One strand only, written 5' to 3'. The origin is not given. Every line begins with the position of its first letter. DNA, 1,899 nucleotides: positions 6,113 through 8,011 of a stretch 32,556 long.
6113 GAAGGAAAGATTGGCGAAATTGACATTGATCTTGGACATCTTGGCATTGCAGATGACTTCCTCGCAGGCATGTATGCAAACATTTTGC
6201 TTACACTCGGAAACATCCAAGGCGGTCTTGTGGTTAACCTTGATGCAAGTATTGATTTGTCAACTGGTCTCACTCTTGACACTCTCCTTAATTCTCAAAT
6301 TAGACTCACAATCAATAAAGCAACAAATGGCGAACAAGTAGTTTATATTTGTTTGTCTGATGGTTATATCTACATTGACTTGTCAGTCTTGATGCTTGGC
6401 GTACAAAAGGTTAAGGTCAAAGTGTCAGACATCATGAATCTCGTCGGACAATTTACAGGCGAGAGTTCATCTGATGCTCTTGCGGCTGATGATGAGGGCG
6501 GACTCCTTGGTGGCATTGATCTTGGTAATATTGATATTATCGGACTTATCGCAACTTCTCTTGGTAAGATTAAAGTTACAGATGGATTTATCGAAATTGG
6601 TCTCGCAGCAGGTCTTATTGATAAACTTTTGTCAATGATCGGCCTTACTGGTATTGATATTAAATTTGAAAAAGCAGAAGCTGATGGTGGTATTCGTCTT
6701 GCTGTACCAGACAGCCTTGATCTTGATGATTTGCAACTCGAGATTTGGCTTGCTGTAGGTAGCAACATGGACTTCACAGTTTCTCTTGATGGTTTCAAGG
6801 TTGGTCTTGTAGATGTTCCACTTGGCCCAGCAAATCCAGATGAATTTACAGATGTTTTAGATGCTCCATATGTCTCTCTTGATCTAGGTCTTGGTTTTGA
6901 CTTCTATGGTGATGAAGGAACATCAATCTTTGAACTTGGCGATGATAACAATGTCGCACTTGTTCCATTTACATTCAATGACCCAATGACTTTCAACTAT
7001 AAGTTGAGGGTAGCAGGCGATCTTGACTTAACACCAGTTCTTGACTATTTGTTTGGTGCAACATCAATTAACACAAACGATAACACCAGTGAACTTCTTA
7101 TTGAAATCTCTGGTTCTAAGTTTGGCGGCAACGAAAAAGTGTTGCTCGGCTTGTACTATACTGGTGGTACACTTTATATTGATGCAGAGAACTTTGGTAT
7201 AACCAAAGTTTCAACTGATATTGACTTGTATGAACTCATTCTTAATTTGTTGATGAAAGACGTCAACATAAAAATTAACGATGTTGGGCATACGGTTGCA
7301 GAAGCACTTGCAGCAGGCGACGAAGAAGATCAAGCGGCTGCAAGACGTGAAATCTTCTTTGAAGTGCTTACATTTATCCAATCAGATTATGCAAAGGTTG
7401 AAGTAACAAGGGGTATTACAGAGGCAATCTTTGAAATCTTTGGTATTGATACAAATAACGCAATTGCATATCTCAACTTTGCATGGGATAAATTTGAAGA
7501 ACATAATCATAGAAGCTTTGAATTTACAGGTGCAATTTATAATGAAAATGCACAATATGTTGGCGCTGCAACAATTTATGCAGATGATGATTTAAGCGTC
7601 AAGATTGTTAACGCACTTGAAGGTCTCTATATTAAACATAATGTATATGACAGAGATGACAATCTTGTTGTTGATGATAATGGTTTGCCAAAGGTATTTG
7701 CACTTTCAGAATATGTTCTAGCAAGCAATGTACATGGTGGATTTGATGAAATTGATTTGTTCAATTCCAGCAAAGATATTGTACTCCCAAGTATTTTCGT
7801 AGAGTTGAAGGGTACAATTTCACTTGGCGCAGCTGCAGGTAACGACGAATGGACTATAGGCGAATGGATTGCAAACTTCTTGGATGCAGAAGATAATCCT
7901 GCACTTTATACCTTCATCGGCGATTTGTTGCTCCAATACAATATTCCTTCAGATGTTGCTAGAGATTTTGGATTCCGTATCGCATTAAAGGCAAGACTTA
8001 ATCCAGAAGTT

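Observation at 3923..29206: A single 25.3-kb ORF encoding an 8,427-aa, N-terminally lipid-anchored giant protein of an unrecognised family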

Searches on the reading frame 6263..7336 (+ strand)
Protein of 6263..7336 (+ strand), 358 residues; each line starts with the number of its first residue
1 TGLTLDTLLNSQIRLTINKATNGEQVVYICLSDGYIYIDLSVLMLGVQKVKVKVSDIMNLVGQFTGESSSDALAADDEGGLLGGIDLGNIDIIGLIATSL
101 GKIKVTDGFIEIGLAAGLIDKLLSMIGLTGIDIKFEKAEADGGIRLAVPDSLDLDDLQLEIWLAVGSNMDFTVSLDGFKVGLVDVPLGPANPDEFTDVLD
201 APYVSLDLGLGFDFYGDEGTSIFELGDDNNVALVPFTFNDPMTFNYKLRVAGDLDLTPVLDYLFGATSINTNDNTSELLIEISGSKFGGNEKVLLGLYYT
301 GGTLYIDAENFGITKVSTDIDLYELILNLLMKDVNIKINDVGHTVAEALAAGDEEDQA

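Call 76: predict_structure(alignment_id=A6)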
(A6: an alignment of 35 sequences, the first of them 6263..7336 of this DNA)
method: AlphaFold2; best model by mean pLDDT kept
length: 358 residues; sequences in the alignment: 35
mean_pLDDT: 62.9   pTM: 0.45
mean pLDDT of the five models: 62.9, 61.6, 58.6, 56.2, 55.6
residues with pLDDT >= 90: 0; 70-90: 128; 50-70: 155; < 50: 75
segments of 3 or more residues with pLDDT < 50: 1-3, 60-100, 127-134, 180-182, 187-189, 194-198, 353-358
pLDDT, mean of each block of 10 residues (from residue 1): 49 54 60 66 56 58 37 31 37 44 62 60 49 51 65 60 68 61 50 49 65 78 77 83 80 79 80 81 84 86 82 79 73 69 55 45
secondary structure, 60 per line:
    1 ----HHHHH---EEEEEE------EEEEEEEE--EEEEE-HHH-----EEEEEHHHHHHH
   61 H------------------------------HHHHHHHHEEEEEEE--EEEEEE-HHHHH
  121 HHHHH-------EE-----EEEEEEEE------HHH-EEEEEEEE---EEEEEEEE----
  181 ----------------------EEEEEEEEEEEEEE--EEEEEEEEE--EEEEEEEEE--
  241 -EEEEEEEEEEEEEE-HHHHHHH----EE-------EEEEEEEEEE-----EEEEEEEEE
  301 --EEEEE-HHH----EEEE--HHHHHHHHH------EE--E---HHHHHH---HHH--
elements in order: H5-9 E13-18 E25-32 E35-39 E49-53 H54-61 H92-99 E100-106 E109-114 H116-125 E140-147 E158-165 E169-176 E203-216 E219-227 E230-238 E242-255 H257-263 E277-286 E292-300 E303-307 E316-319 H322-330 H345-350

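Call 78: fold_search(model_id=the predicted structure, library=pdb)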
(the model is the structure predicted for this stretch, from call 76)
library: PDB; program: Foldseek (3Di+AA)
matches with E <= 10: 207; with E <= 0.001: 0
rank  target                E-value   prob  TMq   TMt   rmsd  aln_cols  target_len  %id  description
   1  8jb5                  3.6e-01  0.10  0.14  0.03  22.2       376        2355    8  The cryo-EM structure of Paeniclostridium sordellii lethal toxin (TcsL) (released 2023-12-13)
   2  8y9b_B                4.5e-01  0.04  0.09  0.03  20.8       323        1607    8  TcdB1 in complex with mini-binder (released 2024-08-28)
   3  4tw1_F                5.0e-01  0.04  0.09  0.10  28.4       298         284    9  Crystal structure of the octameric pore complex of the Staphylococcus aureus Bi-component Toxin LukGH (released 2014-11-12)
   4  1e2t_A                5.8e-01  0.12  0.12  0.15  20.4       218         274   10  Arylamine N-acetyltransferase (NAT) from Salmonella typhimurium (released 2000-07-07)
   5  8x2h                  7.2e-01  0.05  0.12  0.03  21.0       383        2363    8  Cryo-EM structure of the TcsL at pH 5.0 in its closed conformation (released 2023-12-13)
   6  4tw1_P                8.4e-01  0.03  0.09  0.10  29.2       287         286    9  Crystal structure of the octameric pore complex of the Staphylococcus aureus Bi-component Toxin LukGH (released 2014-11-12)
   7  7cqy_E                9.4e-01  0.03  0.11  0.10  22.3       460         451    9  Tetrathionate hydrolase from Acidithiobacillus ferrooxidans mutant - D325N (released 2021-01-27)
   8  4tw1_B                1.0e+00  0.03  0.09  0.10  28.9       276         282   10  Crystal structure of the octameric pore complex of the Staphylococcus aureus Bi-component Toxin LukGH (released 2014-11-12)
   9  9g33_UH               1.1e+00  0.02  0.11  0.08  21.0       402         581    7  Stalled 90S - Utp23-Krr1-deltaC3 (released 2025-06-18)
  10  9nfu_A                1.2e+00  0.04  0.10  0.03  21.3       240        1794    7  CryoEM Structure of De Novo Antibody Fragment scFv 6 with C. difficile Toxin B (TcdB) (released 2025-11-12)
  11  6rhv_H                1.2e+00  0.03  0.09  0.11  28.6       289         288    7  Crystal structure of mouse CD11b I-domain (CD11b-I) in complex with Staphylococcus aureus octameric bi-component leuko (released 2019-12-18)
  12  9bog_D                1.3e+00  0.05  0.13  0.07  21.4       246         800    9  Structural basis for adhesin secretion by the outer-membrane usher in type 1 pili (released 2024-10-09)
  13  8y9c_B                1.3e+00  0.04  0.11  0.04  21.2       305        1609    7  De novo design mini-binder in complex with TcdB4 (released 2024-08-28)
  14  6ehe                  1.4e+00  0.04  0.14  0.16  20.9       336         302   11  OmpTdeltaL8 (loop L8 deletion mutant of OmpT), an outer membrane protein of Vibrio cholerae (released 2018-04-25)
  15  4yfw_A                1.5e+00  0.07  0.10  0.18  17.7       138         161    6  Structural basis of glycan recognition in neonate-specific rotaviruses (released 2015-09-30)
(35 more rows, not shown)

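Call 81: fold_search(model_id=the predicted structure, library=viral)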
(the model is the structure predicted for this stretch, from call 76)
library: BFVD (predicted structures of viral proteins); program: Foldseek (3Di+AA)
matches with E <= 10: 341; with E <= 0.001: 0
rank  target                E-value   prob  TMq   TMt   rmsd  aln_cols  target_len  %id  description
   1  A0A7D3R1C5            1.8e-02  0.10  0.10  0.05  31.3       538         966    7  Zinc finger RING/FYVE/PHD-type protein [Fadolivirus FV1/VV64]
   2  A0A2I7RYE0            3.5e-02  0.09  0.08  0.05  24.1       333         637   12  (no name in the UniProt tables at hand)
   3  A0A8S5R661            3.7e-02  0.12  0.12  0.12  23.9       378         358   11  Uncharacterized protein [Ackermannviridae sp. ctaCq7]
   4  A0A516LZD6            3.9e-02  0.16  0.12  0.09  33.6       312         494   13  (no name in the UniProt tables at hand)
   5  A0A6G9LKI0            5.9e-02  0.30  0.15  0.08  22.1       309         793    9  (no name in the UniProt tables at hand)
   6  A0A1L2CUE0            5.9e-02  0.08  0.08  0.10  22.3       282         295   11  Uncharacterized protein [Pectobacterium phage vB_PcaM_CBB]
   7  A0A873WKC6            7.0e-02  0.07  0.10  0.09  28.4       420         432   10  (no name in the UniProt tables at hand)
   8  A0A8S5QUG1            7.0e-02  0.06  0.09  0.08  26.5       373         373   11  Uncharacterized protein [CrAss-like virus sp. ctDAq1]
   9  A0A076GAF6            8.6e-02  0.07  0.10  0.07  27.2       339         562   12  Tail fiber protein [Aeromonas phage pAh6-C]
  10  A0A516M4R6            1.0e-01  0.07  0.10  0.05  30.8       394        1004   10  (no name in the UniProt tables at hand)
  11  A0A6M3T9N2            1.0e-01  0.06  0.11  0.11  31.2       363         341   11  (no name in the UniProt tables at hand)
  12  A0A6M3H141            1.2e-01  0.20  0.16  0.05  17.6       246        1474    6  (no name in the UniProt tables at hand)
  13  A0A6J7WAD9            1.2e-01  0.08  0.12  0.07  27.1       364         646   13  Bacteriophage T7 tail fibre protein [uncultured Caudovirales phage]
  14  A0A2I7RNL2            1.6e-01  0.38  0.22  0.11  16.0       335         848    9  Tail fiber protein [Vibrio phage 1.204.O._10N.222.46.F12]
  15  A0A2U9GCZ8            1.7e-01  0.15  0.15  0.18  22.9       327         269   11  Wsv221 [White spot syndrome virus]
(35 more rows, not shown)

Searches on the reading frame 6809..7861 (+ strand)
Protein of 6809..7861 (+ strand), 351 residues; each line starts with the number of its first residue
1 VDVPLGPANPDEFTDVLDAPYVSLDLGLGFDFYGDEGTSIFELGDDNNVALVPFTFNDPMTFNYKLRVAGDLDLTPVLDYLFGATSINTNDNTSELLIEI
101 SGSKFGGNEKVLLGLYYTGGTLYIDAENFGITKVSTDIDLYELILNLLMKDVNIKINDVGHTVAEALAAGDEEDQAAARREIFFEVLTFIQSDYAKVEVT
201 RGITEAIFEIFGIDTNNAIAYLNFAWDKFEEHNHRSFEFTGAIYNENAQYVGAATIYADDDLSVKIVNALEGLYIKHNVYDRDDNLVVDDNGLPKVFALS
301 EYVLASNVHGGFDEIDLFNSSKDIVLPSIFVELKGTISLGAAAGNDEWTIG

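Call 62: search_solved_structures(query=A4, max_evalue=10, show_alignments=2)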
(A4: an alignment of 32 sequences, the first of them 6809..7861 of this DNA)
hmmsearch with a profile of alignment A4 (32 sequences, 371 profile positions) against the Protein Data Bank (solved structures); distinct sequences matched with E-value up to 10: 0.
